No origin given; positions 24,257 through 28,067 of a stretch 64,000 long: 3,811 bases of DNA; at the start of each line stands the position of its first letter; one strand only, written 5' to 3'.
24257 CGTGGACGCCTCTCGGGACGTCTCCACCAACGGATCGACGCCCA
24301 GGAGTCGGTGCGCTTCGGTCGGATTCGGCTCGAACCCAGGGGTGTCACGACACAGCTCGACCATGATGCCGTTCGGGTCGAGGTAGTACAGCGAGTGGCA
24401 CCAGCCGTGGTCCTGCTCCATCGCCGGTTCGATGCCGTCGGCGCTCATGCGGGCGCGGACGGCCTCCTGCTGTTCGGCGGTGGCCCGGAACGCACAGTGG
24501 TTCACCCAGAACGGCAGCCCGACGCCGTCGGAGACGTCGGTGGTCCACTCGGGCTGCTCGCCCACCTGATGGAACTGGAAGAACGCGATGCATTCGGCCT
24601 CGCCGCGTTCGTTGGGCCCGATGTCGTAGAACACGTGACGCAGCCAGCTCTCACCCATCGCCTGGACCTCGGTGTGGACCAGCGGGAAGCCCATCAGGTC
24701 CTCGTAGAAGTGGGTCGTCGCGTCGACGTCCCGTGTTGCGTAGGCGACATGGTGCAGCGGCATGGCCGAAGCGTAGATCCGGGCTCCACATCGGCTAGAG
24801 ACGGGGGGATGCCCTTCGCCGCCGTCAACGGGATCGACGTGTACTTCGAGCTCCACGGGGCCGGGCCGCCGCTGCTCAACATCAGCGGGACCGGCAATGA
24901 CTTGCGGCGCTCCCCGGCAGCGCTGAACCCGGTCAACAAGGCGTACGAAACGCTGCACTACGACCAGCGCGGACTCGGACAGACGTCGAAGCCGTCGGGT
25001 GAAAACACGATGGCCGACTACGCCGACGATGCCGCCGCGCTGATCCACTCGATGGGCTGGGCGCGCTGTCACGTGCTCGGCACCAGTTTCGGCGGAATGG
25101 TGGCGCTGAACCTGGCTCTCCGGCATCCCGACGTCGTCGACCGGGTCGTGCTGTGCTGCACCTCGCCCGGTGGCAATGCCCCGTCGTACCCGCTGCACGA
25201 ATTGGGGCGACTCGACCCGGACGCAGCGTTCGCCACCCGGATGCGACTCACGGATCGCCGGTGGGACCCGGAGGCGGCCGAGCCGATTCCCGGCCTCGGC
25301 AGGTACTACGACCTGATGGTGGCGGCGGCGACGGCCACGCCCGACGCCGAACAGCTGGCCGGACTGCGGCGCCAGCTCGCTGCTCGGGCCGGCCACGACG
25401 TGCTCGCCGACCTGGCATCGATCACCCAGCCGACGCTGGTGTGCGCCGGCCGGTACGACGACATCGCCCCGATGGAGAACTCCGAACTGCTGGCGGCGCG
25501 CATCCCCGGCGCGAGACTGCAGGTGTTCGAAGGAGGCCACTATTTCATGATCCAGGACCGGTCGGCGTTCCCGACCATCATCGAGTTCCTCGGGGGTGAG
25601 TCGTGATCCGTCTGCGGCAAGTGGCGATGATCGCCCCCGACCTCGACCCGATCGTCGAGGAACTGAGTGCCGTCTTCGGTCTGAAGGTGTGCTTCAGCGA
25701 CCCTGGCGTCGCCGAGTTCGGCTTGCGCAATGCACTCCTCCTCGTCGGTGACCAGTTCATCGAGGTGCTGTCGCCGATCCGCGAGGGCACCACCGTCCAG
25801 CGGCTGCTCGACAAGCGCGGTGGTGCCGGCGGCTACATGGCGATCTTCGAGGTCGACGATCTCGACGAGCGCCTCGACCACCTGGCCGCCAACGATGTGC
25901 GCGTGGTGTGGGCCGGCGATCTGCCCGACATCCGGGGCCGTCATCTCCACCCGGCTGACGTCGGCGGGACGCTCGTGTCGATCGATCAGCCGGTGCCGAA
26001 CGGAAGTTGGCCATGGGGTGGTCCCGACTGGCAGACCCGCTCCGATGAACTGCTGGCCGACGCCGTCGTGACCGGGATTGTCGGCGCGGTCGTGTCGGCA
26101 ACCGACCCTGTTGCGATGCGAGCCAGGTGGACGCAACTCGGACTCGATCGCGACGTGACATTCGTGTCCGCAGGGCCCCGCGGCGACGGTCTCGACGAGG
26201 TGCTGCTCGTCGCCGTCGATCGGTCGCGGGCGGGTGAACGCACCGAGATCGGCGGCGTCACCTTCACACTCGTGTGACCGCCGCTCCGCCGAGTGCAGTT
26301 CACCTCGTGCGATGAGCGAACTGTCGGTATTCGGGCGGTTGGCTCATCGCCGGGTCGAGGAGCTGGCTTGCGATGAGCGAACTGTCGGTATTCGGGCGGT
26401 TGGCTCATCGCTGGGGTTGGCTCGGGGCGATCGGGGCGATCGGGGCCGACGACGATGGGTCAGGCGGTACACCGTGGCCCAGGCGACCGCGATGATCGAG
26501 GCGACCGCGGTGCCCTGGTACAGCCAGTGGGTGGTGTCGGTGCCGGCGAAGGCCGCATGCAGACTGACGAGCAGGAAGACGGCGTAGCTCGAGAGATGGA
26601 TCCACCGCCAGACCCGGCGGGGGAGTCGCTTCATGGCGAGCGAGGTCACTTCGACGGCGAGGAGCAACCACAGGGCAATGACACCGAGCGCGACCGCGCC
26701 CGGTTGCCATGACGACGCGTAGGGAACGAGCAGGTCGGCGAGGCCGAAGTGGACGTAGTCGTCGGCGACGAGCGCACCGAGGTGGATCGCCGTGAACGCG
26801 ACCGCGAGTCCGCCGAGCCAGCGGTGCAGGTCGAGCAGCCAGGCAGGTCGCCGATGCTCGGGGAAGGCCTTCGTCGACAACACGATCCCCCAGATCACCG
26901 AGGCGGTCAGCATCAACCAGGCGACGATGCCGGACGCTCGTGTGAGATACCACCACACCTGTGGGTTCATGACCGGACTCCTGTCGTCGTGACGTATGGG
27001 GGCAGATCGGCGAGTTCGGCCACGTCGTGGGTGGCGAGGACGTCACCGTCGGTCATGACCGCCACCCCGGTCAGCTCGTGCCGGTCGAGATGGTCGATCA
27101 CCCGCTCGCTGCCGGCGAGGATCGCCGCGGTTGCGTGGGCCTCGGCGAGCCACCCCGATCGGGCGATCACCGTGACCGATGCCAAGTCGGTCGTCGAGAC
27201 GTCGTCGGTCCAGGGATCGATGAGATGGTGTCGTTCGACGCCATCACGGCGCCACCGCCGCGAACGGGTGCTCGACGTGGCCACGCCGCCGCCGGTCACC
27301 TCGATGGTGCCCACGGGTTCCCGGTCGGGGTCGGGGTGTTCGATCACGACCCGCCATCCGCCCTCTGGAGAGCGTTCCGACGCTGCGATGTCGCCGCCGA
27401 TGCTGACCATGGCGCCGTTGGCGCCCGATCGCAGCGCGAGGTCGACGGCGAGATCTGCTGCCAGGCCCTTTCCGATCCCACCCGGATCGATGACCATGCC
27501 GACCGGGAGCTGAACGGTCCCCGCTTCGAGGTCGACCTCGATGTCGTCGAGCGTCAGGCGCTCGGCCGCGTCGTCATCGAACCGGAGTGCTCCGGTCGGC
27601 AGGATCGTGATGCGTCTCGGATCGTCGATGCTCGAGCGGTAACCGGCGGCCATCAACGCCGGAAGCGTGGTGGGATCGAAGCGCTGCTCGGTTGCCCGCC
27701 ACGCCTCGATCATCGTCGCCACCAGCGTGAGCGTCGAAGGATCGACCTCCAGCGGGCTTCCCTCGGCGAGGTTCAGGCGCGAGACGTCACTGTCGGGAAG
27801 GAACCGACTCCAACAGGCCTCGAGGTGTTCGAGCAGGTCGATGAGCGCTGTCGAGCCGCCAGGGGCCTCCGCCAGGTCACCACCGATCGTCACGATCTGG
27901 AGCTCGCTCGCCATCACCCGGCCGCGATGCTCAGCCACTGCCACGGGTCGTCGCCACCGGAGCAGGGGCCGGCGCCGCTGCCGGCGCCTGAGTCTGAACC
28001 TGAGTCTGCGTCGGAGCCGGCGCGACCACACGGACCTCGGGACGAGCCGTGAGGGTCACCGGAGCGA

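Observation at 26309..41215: Repeat cores occur in both orientations while the flanks keep one polarity (flip/flop isomers or an oriented target site)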

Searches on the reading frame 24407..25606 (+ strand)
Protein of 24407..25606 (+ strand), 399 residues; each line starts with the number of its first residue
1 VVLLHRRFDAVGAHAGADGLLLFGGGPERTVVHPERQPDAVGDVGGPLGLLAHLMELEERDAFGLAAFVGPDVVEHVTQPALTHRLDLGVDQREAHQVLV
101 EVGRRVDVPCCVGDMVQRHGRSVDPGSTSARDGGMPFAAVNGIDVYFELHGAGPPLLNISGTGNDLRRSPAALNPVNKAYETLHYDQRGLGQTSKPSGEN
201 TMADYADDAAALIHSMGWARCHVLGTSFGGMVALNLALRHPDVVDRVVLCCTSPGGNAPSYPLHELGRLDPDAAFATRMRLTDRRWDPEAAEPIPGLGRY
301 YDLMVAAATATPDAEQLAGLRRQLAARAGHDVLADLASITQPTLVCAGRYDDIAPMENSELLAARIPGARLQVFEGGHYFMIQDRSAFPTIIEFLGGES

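Call 73: search_protein_families(library=pfam, proteins=[window:24407-25606:+], max_evalue=0.00001)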
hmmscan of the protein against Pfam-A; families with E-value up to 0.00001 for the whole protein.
window:24407-25606:+ (399 aa): 3 families
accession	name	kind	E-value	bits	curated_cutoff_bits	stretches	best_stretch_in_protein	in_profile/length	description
PF00561.26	Abhydrolase_1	-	5.7e-23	82.3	25.8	1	155-383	2-243/245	alpha/beta hydrolase fold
PF12146.15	Hydrolase_4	-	1.5e-15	57.6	27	1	179-377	31-230/239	Serine aminopeptidase, S33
PF12697.13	Abhydrolase_6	-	2.5e-15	58.2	26.3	1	177-384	25-210/217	Alpha/beta hydrolase family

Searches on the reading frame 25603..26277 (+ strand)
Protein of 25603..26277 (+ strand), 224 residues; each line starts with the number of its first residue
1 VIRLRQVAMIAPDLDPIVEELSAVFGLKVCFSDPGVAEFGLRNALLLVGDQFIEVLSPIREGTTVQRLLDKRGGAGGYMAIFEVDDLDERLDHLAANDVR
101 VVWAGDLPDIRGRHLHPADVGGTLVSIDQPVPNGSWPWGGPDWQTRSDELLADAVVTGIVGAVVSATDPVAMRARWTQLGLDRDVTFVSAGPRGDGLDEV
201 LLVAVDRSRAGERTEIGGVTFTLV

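Call 49: search_protein_families(library=pfam, proteins=[window:25603-26277:+], max_evalue=0.001)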
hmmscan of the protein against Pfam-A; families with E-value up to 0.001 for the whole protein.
window:25603-26277:+ (224 aa): 2 families
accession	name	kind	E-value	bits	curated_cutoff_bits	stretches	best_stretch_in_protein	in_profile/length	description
PF13669.12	Glyoxalase_4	-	1.4e-07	32.2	27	1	6-105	2-97/109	Glyoxalase/Bleomycin resistance protein/Dioxygenase superfamily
PF13468.12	Glyoxalase_3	-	6.2e-06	26.8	25.1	1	9-179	6-175/176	Glyoxalase-like domain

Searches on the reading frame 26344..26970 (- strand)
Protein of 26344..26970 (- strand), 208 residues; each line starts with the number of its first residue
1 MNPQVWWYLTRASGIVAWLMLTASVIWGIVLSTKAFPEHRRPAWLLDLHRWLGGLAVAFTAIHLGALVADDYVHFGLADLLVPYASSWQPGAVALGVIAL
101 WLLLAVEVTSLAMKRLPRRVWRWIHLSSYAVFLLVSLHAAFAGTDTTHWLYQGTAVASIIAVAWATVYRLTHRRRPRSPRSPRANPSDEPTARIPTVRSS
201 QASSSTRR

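Call 49: search_protein_families(library=pfam, proteins=[window:26344-26970:-], max_evalue=0.001)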
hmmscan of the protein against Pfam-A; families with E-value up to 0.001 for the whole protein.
window:26344-26970:- (208 aa): 2 families
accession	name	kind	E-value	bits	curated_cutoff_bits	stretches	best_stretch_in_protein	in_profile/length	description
PF01794.25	Ferric_reduct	-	1.6e-08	35.1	28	1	14-134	2-119/121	Ferric reductase like transmembrane component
PF14358.11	DUF4405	-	0.00049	21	26.7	0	22-65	11-63/66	Domain of unknown function (DUF4405)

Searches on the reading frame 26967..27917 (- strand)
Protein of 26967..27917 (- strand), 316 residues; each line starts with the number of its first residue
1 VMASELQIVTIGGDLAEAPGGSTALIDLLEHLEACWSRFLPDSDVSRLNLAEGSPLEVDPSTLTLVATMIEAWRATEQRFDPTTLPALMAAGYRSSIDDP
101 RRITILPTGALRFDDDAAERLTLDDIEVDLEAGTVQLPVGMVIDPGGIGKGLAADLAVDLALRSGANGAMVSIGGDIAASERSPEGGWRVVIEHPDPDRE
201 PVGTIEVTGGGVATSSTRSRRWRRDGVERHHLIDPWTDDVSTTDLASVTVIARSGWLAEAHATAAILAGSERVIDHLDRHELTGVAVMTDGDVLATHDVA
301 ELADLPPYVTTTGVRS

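Call 73: search_protein_families(library=pfam, proteins=[window:26967-27917:-], max_evalue=0.00001)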
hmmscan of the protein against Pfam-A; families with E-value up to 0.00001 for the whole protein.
window:26967-27917:- (316 aa): 1 family
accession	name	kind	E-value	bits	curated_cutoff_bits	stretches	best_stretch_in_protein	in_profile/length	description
PF02424.20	ApbE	-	1.1e-49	169.8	25.6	1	23-280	15-258/266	ApbE family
